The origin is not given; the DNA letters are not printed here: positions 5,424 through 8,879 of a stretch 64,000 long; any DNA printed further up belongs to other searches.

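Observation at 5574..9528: Nuclease-helicase gene pair (Hachiman-like architecture) wedged into the type I R-M operon: best candidate defence system in the window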

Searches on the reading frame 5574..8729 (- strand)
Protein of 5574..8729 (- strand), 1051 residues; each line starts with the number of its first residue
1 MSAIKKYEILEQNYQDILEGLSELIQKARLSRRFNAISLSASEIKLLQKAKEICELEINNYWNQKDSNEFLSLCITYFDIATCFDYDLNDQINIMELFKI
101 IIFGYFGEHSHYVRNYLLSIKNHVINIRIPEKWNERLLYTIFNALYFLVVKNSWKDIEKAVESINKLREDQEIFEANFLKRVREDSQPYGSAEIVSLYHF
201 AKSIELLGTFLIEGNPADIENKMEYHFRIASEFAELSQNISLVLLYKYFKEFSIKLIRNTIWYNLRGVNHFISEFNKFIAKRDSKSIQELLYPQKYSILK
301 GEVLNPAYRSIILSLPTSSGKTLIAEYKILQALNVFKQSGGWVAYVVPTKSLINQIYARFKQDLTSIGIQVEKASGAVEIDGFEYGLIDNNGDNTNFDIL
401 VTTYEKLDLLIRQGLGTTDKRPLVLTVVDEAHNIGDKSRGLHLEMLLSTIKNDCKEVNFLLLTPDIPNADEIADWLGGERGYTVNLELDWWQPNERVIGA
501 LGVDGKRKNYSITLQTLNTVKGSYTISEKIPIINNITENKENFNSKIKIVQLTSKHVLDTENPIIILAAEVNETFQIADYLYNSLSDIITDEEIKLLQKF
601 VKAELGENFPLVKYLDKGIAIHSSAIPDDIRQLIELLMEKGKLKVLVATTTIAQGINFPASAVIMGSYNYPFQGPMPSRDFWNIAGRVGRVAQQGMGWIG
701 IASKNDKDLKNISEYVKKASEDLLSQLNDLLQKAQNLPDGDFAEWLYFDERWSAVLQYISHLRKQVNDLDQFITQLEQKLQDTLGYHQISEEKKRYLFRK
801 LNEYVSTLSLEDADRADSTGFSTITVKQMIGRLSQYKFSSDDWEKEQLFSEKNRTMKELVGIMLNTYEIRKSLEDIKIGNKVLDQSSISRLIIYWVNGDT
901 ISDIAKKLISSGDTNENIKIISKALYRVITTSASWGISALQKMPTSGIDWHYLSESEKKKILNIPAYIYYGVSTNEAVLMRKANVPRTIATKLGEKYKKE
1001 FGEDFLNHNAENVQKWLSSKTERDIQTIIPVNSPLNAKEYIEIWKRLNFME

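Call 5: search_protein_families(library=pfam, proteins=[window:5574-8729:-], max_evalue=0.01)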
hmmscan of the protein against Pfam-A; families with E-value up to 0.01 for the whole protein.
window:5574-8729:- (1051 aa): 3 families
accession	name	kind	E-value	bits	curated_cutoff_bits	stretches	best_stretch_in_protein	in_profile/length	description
PF00270.35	DEAD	-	9.1e-23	81.3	26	1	303-463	7-157/167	DEAD/DEAH box helicase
PF04851.21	ResIII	-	1.6e-10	41.6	22.5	1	307-438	22-141/164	Type III restriction enzyme, res subunit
PF00271.37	Helicase_C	-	1.7e-06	28.7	23.5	1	620-691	44-109/110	Helicase conserved C-terminal domain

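Call 6: search_protein_families(library=padloc, proteins=[window:5574-8729:-], max_evalue=1)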
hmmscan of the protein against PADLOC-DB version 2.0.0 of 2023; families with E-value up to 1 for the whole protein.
window:5574-8729:- (1051 aa): 36 families (the best 25 are shown)
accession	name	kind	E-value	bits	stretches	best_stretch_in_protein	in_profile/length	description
PDLC04531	PDC-M23B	-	0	1183.3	1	8-1048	6-1058/1060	-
PDLC04530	PDC-M23B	-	5.8e-136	452.6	1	247-996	23-783/828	-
PDLC04532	PDC-M23B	-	2.8e-128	427.2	1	70-790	89-812/817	-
PDLC00192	HamB1|HamB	-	5.6e-58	194.4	2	174-713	152-677/1104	DEAD-box helicase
PDLC00186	HamB1|HamB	-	2.8e-57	192.4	1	313-1020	166-839/864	DEAD-box helicase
PDLC00194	HamB1|HamB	-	2.9e-55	185.6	1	208-1022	146-970/995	DEAD-box helicase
PDLC00187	HamB1|HamB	-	3.6e-50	169.1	1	310-915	158-717/851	DEAD-box helicase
PDLC00200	HamB2|HamB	-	2e-49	166.4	1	311-998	164-820/865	DEAD-box helicase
PDLC00188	HamB1|HamB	-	3.6e-46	155.7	3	284-486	237-429/1037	DEAD-box helicase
PDLC00174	HamB1|HamB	-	3.6e-43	145.6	2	309-720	319-726/1163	DEAD-box helicase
PDLC00176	HamB1|HamB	-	3.7e-40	135.8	2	537-1001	349-812/845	DEAD-box helicase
PDLC00185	HamB1|HamB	-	5.3e-40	135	1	310-1028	159-859/871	DEAD-box helicase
PDLC00190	HamB1|HamB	-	5e-36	122.5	1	313-920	162-732/866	DEAD-box helicase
PDLC00175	HamB1|HamB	-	5.4e-34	114.8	1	287-716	222-649/1000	DEAD-box helicase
PDLC00178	HamB1|HamB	-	2.7e-31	106.3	2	275-478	233-424/830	DEAD-box helicase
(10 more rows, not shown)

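Call 7: search_protein_families(library=ncbifam, proteins=[window:5574-8729:-], max_evalue=1)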
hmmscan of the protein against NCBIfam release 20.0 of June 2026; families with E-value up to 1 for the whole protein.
window:5574-8729:- (1051 aa): 25 families
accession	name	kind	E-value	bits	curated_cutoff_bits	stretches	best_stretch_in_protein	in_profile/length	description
NF002654.0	PRK02362.1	equivalog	2e-39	135.5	887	2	280-479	14-194/739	ATP-dependent DNA helicase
NF040935.1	helicase_Hel308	equivalog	2.5e-38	131.7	1200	1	284-728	21-426/704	ATP-dependent DNA helicase Hel308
NF001308.0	PRK00254.1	equivalog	3.9e-38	131.1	1216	2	285-478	19-191/720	ATP-dependent DNA helicase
NF002251.0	PRK01172.1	equivalog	4.7e-30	104.4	891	2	309-477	38-190/674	ATP-dependent DNA helicase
TIGR04121.1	DEXH_lig_assoc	equivalog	6e-18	63.9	850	2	309-481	29-199/804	ligase-associated DNA damage response DEXH box helicase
NF010338.0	PRK13767.1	equivalog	1.2e-12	46.9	849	2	276-480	20-232/877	ATP-dependent helicase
NF008168.0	PRK10917.2-2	equivalog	2.7e-08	32.6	718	1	319-439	397-504/795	ATP-dependent DNA helicase RecG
NF008170.0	PRK10917.2-4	equivalog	1.3e-07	29.9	975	2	318-440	431-540/826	ATP-dependent DNA helicase RecG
NF008163.0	PRK10917.1-1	equivalog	1.3e-06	27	796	1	318-437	299-405/692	ATP-dependent DNA helicase RecG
NF008165.0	PRK10917.1-3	equivalog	4.3e-06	25.5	711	2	319-439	296-403/692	ATP-dependent DNA helicase RecG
TIGR00643.1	recG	equivalog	7e-06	25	659.4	1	319-446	267-381/629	ATP-dependent DNA helicase RecG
NF053636.1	DDHlcsCsdAPsy1082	equivalog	1.8e-05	23.5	890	1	626-719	277-365/512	DEAD/DEAH box helicase CsdA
NF008166.0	PRK10917.1-4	equivalog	2.8e-05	22.4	864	2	318-439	307-415/705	ATP-dependent DNA helicase RecG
NF008164.0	PRK10917.1-2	equivalog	4.3e-05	22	785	2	318-439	307-415/704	ATP-dependent DNA helicase RecG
NF041063.1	DpdF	equivalog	0.0007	18.3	550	1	304-432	154-280/813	protein DpdF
NF002242.0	PRK01151.1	equivalog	0.016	14.8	72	1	988-1020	11-42/67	30S ribosomal protein S17e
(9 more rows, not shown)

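Call 14: search_solved_structures(query=window:5574-8729:-, max_evalue=0.001)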
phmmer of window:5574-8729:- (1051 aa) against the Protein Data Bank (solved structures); distinct sequences matched with E-value up to 0.001: 56.
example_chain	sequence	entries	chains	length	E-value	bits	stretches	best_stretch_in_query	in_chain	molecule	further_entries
2va8_A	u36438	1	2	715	9.3e-32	112.8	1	285-726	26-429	SKI2-TYPE HELICASE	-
8alz_B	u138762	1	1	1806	1.5e-31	112.1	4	310-478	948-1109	Activating signal cointegrator 1 complex subunit 3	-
7zpq_CA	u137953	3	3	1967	7e-31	109.9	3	287-694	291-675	SLH1 isoform 1 | RQC trigger complex helicase SLH1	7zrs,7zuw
2zj2_A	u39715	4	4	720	3.6e-30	107.5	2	289-479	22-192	Putative ski2-type helicase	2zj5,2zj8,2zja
6s8o_B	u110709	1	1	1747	1.5e-27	98.9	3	289-670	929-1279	U5 small nuclear ribonucleoprotein 200 kDa helicase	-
9b15_A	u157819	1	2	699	2.2e-27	98.3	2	285-516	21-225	ATP-dependent DNA helicase Hel308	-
6qdv_B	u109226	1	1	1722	3.5e-27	97.6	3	289-670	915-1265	U5 small nuclear ribonucleoprotein 200 kDa helicase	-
4f92_B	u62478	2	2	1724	3.5e-27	97.6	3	289-670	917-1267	U5 small nuclear ribonucleoprotein 200 kDa helicase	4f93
4f91_B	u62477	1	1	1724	3.5e-27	97.6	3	289-670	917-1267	U5 small nuclear ribonucleoprotein 200 kDa helicase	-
5urj_A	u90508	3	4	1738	3.6e-27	97.6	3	289-670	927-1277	U5 small nuclear ribonucleoprotein 200 kDa helicase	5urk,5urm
4kit_B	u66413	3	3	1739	3.7e-27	97.6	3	289-670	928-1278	U5 small nuclear ribonucleoprotein 200 kDa helicase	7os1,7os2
6s8q_B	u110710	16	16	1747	3.7e-27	97.5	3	289-670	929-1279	U5 small nuclear ribonucleoprotein 200 kDa helicase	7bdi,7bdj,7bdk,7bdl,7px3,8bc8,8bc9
6s9i_B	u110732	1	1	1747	4e-27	97.4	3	289-670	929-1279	U5 small nuclear ribonucleoprotein 200 kDa helicase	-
2p6r_A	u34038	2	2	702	4e-27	97.4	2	285-501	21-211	afUHEL308 HELICASE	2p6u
3jcr_C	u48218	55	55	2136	1e-26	96.1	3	289-670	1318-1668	hBrr2 | U5 small nuclear ribonucleoprotein 200 kDa helicase | Brr2, U5 small nuclear ribonucleoprotein 200 kDa helicase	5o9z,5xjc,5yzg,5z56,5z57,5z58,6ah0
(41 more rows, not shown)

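Call 33: search_dna_similar(query=window:5574-8729:-, collection=plasmids, mode=protein, max_rows=25)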
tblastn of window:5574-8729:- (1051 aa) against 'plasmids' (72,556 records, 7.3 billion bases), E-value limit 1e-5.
Records with a match: 187; places in all: 193; records where one place covers at least 80% of the query: 3.
Best place of each record, by identity: <60% 187.
By first word of the organism name: Streptomyces 20; Klebsiella 18; Bacillus 15; Rhizobium 14; Agrobacterium 12; Sinorhizobium 9; Raoultella 6; Escherichia 5; Piscirickettsia 4; Hymenobacter 3; and 57 more.
By predicted mobility (MOB-suite, as given by PLSDB): conjugative 86; non-mobilizable 78; mobilizable 23.
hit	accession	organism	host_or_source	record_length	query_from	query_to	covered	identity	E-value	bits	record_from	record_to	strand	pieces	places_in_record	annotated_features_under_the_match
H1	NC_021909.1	Rhizobium etli bv. mimosae str. Mim1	Mimosa affinis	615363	133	1002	83%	27.7%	4e-91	328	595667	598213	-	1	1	DEAD/DEAH box helicase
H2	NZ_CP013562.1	Rhizobium phaseoli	Phaseolus vulgaris,Whole ...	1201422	133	1002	83%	27.6%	9e-85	309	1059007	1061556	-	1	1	record has no annotation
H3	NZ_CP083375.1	Ensifer canadensis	Melilotus albus,Cell Culture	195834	133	1002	83%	26.6%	2e-80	296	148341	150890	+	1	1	DEAD/DEAH box helicase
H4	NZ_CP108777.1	Embleya sp. NBC_00896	-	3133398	291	1028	70%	25.7%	5e-43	179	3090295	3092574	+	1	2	none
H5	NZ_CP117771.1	Nostoc sp. UHCC 0926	whole organism,lichen surface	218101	194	1000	77%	23.5%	1e-27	129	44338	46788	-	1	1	Hachiman antiphage defense system protein HamA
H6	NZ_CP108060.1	Streptomyces sp. NBC_00280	-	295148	291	1028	70%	25.2%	3e-41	173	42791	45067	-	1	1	DEAD/DEAH box helicase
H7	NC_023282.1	Streptomyces sp. FR1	-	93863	291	1028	70%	24.8%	2e-41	174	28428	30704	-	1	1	DEAD/DEAH box helicase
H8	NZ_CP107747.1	Streptomyces sp. NBC_00624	-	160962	291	1028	70%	24.8%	1e-40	171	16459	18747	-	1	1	DEAD/DEAH box helicase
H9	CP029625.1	Streptomyces sp. ETH9427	cell culture,soil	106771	291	978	65%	25.6%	2e-43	180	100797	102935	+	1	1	hypothetical protein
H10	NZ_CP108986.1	Streptomyces sp. NBC_00724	-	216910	285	906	59%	22.8%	2e-20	105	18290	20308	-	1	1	DEAD/DEAH box helicase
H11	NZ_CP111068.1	Chondrinema litorale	Seaweed,red alga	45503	244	770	50%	26.8%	3e-21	108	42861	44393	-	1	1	DEAD/DEAH box helicase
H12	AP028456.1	Kitasatospora purpeofusca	whole organism,soil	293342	291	792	48%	27.9%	2e-43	181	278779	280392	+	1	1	hypothetical protein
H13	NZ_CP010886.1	Vibrio parahaemolyticus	Shrimps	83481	313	919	58%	21.5%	1e-17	97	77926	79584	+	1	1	DEAD/DEAH box helicase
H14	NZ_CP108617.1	Streptomyces avidinii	-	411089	189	743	53%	23.2%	3e-22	112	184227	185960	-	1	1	DEAD/DEAH box helicase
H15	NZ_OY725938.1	Bacteroides finegoldii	-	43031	286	722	42%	29.2%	5e-32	143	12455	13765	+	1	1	DEAD/DEAH box helicase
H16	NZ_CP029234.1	Sinorhizobium fredii CCBAU 45436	Glycine max,cell culture,plant root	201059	196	691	47%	25.3%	2e-24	119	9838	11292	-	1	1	DEAD/DEAH box helicase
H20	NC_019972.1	Methanomethylovorans hollandica DSM 15978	-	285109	291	727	42%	27.6%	2e-29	135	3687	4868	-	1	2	DEAD/DEAH box helicase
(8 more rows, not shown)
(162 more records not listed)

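Call 35: get_annotated_region(hit=H5, flank=3000)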
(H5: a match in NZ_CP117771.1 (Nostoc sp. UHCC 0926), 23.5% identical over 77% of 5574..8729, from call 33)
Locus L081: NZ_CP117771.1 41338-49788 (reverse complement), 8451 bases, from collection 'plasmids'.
description: Nostoc sp. UHCC 0926 plasmid pn3, complete sequence
organism: Nostoc sp. UHCC 0926 (NCBI taxid 3025190)
taxonomy: Bacteria; Cyanobacteriota; Cyanophyceae; Nostocales; Nostocaceae; Nostoc; Nostoc sp. UHCC 0926
host: -; source: whole organism,lichen surface; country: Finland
typing (MOB-suite, as given by PLSDB): conjugative; relaxase MOBP; mating-pair formation MPF_T
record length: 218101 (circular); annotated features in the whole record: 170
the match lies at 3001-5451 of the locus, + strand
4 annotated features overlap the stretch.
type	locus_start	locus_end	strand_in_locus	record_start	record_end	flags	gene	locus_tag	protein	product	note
CDS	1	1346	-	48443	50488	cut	-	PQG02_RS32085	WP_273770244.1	hypothetical protein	-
CDS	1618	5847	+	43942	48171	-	-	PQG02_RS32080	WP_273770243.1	Hachiman antiphage defense system protein HamA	-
CDS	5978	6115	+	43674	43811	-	-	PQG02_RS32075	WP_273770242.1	hypothetical protein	-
CDS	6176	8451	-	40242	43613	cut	-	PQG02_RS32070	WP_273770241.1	hypothetical protein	-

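Call 36: get_annotated_region(hit=H15, flank=3000)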
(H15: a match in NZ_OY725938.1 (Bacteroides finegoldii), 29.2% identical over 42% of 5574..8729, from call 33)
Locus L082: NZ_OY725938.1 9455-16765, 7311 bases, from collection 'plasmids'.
description: Bacteroides finegoldii strain Bacteroides finegoldii TSDC17.2-1.1 plasmid 36, complete sequence
organism: Bacteroides finegoldii (NCBI taxid 338188)
taxonomy: Bacteria; Bacteroidota; Bacteroidia; Bacteroidales; Bacteroidaceae; Bacteroides; Bacteroides finegoldii
host: -; source: -; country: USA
typing (MOB-suite, as given by PLSDB): non-mobilizable
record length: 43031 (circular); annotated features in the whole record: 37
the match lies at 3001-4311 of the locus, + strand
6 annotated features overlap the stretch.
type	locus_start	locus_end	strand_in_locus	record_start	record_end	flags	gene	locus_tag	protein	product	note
CDS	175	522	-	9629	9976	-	-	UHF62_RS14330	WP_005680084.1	hypothetical protein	-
CDS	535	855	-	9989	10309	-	-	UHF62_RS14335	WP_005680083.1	helix-turn-helix domain-containing protein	-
CDS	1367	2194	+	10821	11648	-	-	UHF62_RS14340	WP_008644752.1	Hachiman antiphage defense system protein HamA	-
CDS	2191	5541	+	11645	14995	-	-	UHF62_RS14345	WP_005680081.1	DEAD/DEAH box helicase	-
CDS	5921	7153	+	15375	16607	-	-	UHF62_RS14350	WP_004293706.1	site-specific integrase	GO:0015074 - DNA integration [Evidence IEA]; GO:0006310 - DNA recombination [Evidence IEA]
CDS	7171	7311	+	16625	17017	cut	-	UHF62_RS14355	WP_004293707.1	hypothetical protein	-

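Call 37: get_annotated_region(hit=H1, flank=3000)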
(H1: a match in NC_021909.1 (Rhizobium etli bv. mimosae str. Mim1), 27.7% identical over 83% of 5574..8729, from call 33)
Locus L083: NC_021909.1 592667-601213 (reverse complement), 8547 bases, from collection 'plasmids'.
description: Rhizobium etli bv. mimosae str. Mim1 plasmid pRetMIM1e, complete sequence
organism: Rhizobium etli bv. mimosae str. Mim1 (NCBI taxid 1328306)
taxonomy: Bacteria; Pseudomonadota; Alphaproteobacteria; Hyphomicrobiales; Rhizobiaceae; Rhizobium; Rhizobium etli; Rhizobium etli bv. mimosae str. Mim1
host: -; source: Mimosa affinis; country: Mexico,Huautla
typing (MOB-suite, as given by PLSDB): conjugative; relaxase MOBP; mating-pair formation MPF_T
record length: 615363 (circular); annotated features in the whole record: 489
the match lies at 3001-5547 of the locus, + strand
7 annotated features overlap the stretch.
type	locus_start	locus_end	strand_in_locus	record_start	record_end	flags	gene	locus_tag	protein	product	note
CDS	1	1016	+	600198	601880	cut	-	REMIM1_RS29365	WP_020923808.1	ThiF family adenylyltransferase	-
CDS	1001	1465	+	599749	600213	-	-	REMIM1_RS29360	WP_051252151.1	Mov34/MPN/PAD-1 family protein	-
CDS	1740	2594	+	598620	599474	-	-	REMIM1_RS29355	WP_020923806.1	hypothetical protein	-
CDS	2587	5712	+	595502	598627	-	-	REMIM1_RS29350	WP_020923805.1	DEAD/DEAH box helicase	-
CDS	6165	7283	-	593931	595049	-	-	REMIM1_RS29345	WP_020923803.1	glycosyltransferase family A protein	-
CDS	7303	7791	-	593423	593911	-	-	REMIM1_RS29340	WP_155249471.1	GNAT family protein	-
CDS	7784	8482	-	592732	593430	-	-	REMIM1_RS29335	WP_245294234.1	hypothetical protein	-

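Call 39: search_protein_families(library=pfam, proteins=[L082:1367-2194:+, L083:1740-2594:+, L081:1618-5847:+, L082:2191-5541:+], max_evalue=0.01)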
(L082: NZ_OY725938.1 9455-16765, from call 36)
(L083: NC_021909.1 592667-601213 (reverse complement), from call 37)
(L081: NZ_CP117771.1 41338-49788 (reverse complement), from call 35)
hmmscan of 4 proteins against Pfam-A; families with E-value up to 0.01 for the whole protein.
L082:1367-2194:+ (275 aa): 1 family
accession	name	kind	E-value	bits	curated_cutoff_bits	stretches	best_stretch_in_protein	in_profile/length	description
PF08878.16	HamA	-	4.3e-14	53.4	25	1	46-238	1-190/230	HamA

L083:1740-2594:+ (284 aa): 0 families

L081:1618-5847:+ (1409 aa): 5 families
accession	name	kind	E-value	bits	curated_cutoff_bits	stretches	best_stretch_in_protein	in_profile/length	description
PF00270.35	DEAD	-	1.8e-28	99.8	26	1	564-729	3-163/167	DEAD/DEAH box helicase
PF04851.21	ResIII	-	2.2e-14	54.1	22.5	1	560-696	3-141/164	Type III restriction enzyme, res subunit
PF08878.16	HamA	-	6.6e-12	46.2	25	1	55-220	21-186/230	HamA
PF00271.37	Helicase_C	-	5e-10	40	23.5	1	881-954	39-110/110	Helicase conserved C-terminal domain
PF17241.8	Retrotran_gag_4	-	0.0044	17.3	23.5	0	1023-1089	44-113/154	Ty5 Gag N-terminal region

L082:2191-5541:+ (1116 aa): 3 families
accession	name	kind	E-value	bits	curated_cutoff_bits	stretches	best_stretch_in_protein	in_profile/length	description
PF00270.35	DEAD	-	6.5e-25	88.2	26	1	279-445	4-166/167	DEAD/DEAH box helicase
PF04851.21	ResIII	-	4.5e-12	46.6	22.5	1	280-423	9-147/164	Type III restriction enzyme, res subunit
PF00271.37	Helicase_C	-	6.5e-06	26.8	23.5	1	599-668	44-109/110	Helicase conserved C-terminal domain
